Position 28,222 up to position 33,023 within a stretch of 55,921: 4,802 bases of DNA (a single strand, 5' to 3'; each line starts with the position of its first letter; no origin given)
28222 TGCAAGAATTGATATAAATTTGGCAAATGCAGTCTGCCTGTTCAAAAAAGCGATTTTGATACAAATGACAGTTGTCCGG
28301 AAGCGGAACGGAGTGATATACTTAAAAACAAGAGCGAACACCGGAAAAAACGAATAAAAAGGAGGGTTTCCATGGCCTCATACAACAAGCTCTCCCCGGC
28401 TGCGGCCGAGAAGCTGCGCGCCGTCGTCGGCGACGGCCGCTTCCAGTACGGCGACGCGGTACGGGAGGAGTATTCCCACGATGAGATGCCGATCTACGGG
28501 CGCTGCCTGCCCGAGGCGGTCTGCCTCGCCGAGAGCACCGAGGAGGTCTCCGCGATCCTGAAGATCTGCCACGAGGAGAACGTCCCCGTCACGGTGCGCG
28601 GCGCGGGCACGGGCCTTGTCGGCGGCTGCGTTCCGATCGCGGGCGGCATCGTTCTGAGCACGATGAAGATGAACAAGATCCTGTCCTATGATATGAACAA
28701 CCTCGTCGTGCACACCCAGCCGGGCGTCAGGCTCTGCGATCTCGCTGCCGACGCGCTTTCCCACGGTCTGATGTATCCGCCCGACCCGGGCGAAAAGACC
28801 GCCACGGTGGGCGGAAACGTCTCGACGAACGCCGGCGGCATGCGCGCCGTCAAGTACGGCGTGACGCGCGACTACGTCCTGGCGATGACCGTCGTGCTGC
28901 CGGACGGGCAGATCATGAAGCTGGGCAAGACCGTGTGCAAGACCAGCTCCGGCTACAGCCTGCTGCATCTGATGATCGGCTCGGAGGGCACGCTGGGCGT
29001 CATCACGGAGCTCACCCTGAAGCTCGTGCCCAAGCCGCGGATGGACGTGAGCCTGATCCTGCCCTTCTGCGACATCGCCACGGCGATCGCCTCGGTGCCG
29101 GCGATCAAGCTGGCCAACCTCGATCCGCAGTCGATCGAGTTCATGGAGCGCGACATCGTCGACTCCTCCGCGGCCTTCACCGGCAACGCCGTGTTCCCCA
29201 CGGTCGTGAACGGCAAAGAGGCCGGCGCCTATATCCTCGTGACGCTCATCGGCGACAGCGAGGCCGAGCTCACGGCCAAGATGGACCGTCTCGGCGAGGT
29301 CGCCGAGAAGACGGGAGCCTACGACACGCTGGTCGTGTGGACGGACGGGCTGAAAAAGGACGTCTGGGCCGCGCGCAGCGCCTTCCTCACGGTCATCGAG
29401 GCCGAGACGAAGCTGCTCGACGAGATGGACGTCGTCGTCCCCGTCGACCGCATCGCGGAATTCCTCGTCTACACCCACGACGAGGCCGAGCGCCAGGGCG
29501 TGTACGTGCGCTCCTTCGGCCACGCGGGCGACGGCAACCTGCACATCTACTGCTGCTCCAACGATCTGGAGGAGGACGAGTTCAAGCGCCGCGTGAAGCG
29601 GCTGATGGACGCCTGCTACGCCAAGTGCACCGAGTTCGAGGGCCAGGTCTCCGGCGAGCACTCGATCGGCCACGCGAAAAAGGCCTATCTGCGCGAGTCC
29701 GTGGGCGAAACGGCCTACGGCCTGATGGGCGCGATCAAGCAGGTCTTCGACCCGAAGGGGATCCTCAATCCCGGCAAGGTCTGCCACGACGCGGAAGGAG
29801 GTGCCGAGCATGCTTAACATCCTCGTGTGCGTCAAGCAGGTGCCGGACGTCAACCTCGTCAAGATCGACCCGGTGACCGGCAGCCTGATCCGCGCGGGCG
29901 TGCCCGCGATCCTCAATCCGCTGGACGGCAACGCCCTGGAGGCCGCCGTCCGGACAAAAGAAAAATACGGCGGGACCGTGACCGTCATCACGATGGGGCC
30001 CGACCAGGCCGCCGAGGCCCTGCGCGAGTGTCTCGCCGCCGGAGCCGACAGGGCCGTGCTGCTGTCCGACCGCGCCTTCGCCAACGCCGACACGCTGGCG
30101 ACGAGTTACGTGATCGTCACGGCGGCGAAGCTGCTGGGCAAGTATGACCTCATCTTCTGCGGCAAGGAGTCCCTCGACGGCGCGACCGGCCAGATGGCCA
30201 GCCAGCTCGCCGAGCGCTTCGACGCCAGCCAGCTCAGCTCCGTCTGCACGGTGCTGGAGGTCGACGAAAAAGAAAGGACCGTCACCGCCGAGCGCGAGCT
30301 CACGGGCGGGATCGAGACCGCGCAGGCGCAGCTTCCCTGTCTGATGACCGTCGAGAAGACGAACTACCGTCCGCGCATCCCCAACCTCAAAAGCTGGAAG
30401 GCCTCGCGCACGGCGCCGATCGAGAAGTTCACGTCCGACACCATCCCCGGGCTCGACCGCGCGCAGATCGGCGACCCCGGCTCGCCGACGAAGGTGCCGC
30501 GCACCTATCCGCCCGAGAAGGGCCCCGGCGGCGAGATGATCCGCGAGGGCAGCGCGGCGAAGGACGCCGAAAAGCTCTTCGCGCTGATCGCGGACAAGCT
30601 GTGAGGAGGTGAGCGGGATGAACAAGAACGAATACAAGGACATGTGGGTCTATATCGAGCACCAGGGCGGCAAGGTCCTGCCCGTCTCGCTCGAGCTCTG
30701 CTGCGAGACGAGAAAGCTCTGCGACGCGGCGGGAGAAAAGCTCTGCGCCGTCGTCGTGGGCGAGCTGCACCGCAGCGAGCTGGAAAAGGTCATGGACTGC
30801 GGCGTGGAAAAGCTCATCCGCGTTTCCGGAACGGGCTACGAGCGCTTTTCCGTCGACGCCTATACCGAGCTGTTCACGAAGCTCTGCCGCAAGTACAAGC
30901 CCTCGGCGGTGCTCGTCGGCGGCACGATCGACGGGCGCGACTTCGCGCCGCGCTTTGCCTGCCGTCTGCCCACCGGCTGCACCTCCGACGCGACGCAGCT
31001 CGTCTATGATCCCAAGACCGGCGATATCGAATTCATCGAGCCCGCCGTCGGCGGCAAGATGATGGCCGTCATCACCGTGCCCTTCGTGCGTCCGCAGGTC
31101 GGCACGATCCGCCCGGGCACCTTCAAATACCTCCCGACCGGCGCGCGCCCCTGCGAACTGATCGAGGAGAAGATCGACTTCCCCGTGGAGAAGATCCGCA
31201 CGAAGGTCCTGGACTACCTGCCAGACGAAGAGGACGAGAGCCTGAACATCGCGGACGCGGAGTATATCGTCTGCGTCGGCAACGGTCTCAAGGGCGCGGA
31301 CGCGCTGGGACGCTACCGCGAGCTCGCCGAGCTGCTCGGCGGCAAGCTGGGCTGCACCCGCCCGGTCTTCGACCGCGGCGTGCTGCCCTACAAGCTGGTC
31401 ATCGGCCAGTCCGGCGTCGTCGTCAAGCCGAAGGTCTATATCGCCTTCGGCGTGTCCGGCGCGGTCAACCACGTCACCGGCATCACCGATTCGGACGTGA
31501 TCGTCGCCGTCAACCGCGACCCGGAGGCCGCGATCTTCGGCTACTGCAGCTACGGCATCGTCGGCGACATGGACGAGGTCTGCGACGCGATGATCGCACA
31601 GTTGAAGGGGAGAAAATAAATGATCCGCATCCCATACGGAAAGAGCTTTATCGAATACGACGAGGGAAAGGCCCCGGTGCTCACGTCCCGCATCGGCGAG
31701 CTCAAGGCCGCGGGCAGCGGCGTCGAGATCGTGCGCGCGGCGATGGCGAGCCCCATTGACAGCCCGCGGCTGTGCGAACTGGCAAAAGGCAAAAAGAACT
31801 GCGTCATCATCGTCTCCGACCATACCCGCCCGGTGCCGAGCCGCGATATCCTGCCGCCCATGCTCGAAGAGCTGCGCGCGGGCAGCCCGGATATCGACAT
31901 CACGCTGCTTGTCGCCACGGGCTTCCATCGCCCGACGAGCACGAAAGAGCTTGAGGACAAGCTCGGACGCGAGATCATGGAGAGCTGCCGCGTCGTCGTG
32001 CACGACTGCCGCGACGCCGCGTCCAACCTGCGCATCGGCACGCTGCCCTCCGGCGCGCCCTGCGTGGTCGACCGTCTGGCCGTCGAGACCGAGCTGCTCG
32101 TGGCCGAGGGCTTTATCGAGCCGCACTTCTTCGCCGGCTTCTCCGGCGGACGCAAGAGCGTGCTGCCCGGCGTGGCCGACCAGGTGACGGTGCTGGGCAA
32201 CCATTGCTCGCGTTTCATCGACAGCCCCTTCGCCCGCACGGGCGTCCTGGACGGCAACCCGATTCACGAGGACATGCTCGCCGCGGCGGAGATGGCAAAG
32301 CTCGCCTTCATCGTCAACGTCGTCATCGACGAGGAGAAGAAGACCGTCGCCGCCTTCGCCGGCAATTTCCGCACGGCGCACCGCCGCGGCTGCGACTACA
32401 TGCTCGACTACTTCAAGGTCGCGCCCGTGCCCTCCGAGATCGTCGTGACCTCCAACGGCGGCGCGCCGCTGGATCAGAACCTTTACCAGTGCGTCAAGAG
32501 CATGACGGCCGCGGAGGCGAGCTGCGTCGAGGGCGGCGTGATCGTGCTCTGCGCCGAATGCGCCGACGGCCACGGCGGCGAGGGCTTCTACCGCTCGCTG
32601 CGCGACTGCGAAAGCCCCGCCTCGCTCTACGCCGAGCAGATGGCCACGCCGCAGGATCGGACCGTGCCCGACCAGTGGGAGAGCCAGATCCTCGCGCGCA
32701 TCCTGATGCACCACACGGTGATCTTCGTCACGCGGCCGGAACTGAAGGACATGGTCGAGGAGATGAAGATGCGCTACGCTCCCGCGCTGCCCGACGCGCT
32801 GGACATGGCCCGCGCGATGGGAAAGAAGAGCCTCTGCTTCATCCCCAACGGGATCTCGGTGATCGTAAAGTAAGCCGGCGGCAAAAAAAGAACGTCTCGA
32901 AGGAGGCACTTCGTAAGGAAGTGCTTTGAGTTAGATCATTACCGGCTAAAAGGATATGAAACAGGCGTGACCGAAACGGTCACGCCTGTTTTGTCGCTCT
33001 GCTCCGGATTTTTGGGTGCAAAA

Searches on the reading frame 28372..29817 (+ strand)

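Call 10: search_protein_families(library=pfam, proteins=[window:28372-29817:+], max_evalue=0.001)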
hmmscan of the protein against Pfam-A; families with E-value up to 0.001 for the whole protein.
window:28372-29817:+ (481 aa): 2 families
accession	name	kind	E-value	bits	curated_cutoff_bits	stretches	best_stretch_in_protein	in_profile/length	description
PF02913.24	FAD-oxidase_C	-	4.3e-50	171.2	21.2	1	222-470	2-248/248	FAD linked oxidases, C-terminal domain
PF01565.28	FAD_binding_4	-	5.9e-42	143.1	26.4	1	47-184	1-138/139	FAD binding domain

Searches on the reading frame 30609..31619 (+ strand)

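Call 10: search_protein_families(library=pfam, proteins=[window:30609-31619:+], max_evalue=0.001)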
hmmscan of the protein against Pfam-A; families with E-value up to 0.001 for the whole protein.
window:30609-31619:+ (336 aa): 2 families
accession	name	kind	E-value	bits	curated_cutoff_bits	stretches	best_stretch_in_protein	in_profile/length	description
PF01012.27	ETF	-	1.2e-31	110.4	26.7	1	13-186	2-175/181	Electron transfer flavoprotein domain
PF00766.25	ETF_alpha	-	2.3e-28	98.4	27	1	213-292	1-80/81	Electron transfer flavoprotein FAD-binding domain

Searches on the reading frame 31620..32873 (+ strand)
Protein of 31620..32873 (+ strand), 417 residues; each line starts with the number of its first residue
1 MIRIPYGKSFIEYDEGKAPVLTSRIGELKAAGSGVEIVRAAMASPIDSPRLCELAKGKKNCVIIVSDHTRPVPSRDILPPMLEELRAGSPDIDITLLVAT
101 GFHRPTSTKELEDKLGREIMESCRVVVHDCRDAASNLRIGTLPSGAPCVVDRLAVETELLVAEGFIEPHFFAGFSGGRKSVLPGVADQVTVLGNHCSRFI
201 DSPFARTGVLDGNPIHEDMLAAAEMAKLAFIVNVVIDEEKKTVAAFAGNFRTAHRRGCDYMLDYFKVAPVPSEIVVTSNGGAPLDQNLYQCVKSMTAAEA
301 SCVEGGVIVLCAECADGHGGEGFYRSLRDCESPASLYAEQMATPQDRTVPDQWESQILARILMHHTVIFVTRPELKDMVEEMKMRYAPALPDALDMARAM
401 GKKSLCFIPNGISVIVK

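Call 10: search_protein_families(library=pfam, proteins=[window:31620-32873:+], max_evalue=0.001)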
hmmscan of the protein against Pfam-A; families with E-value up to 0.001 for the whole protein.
window:31620-32873:+ (417 aa): 2 families
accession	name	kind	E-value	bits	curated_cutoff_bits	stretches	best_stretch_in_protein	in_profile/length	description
PF09861.14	Lar_N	-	1.5e-61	207.6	23.3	1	27-208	23-204/204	Lactate racemase N-terminal domain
PF21113.2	LarA_C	-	5.7e-61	205.4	25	1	268-416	2-152/152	Lactate racemase C-terminal domain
